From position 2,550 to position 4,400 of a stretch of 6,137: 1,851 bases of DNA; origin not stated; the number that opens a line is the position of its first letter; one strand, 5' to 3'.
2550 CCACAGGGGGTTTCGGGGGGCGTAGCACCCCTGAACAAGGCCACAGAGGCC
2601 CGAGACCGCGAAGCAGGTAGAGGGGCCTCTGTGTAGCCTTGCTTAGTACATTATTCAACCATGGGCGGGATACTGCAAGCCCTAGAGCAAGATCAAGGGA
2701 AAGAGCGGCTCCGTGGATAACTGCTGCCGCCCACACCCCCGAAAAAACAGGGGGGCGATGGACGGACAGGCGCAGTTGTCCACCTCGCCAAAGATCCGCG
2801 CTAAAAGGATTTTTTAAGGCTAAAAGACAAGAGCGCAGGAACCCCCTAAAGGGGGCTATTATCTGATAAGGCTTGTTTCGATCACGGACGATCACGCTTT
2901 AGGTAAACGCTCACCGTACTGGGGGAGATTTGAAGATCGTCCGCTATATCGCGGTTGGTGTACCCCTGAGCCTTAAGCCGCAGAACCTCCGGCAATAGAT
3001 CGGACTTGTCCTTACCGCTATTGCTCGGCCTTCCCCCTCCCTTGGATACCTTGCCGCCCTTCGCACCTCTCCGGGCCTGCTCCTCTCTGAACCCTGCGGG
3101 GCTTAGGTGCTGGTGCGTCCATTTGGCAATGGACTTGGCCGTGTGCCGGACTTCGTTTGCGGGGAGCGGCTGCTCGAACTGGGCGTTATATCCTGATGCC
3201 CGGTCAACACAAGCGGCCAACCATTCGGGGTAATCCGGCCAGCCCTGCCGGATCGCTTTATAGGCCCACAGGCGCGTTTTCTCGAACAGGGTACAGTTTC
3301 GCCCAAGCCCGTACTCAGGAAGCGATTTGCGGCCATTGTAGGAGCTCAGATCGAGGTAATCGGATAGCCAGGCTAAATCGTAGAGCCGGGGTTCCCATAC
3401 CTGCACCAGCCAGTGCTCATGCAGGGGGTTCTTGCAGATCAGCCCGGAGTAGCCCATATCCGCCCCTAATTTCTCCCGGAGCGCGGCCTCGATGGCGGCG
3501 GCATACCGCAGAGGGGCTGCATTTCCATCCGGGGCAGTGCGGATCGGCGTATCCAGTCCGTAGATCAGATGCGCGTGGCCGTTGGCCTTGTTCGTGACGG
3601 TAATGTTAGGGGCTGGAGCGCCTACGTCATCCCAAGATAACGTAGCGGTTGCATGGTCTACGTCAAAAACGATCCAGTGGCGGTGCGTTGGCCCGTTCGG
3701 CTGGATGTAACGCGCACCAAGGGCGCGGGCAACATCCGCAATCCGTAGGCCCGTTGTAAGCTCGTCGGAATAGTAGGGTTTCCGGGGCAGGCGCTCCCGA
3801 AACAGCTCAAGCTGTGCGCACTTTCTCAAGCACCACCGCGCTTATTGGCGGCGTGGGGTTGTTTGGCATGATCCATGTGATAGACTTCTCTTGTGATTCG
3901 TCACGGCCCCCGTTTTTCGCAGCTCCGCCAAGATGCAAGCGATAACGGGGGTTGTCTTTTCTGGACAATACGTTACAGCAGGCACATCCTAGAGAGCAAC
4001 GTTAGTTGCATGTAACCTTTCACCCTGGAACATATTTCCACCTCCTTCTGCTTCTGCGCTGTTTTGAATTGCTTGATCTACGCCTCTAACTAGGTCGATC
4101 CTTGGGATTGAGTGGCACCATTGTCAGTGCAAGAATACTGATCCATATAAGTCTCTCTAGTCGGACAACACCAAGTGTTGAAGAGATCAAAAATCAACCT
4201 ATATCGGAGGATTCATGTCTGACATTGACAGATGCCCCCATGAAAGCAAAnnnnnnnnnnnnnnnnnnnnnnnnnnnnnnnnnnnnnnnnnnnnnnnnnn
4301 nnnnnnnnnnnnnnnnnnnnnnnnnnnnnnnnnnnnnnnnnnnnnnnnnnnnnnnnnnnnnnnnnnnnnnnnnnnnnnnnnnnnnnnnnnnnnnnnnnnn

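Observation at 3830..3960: rep leader: TTG start codon plus candidate terminator-capped antisense RNA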

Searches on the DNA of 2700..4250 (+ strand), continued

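Call 77: search_with_rna_model(model_id=R1, sources=[L060, L061], max_evalue=1, show_alignments=1, filters=off)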
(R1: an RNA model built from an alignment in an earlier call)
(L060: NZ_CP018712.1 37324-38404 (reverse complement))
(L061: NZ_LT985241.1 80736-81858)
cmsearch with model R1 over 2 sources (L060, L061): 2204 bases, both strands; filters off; matches with E-value up to 1: 4.
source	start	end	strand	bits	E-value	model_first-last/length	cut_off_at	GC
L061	482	649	+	43.3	6.3e-11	1-158/158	no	0.49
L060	441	608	+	35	9e-09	1-158/158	no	0.5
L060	198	254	+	5.5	0.41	1-158/158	no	0.33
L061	237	293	+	5.5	0.41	1-158/158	no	0.33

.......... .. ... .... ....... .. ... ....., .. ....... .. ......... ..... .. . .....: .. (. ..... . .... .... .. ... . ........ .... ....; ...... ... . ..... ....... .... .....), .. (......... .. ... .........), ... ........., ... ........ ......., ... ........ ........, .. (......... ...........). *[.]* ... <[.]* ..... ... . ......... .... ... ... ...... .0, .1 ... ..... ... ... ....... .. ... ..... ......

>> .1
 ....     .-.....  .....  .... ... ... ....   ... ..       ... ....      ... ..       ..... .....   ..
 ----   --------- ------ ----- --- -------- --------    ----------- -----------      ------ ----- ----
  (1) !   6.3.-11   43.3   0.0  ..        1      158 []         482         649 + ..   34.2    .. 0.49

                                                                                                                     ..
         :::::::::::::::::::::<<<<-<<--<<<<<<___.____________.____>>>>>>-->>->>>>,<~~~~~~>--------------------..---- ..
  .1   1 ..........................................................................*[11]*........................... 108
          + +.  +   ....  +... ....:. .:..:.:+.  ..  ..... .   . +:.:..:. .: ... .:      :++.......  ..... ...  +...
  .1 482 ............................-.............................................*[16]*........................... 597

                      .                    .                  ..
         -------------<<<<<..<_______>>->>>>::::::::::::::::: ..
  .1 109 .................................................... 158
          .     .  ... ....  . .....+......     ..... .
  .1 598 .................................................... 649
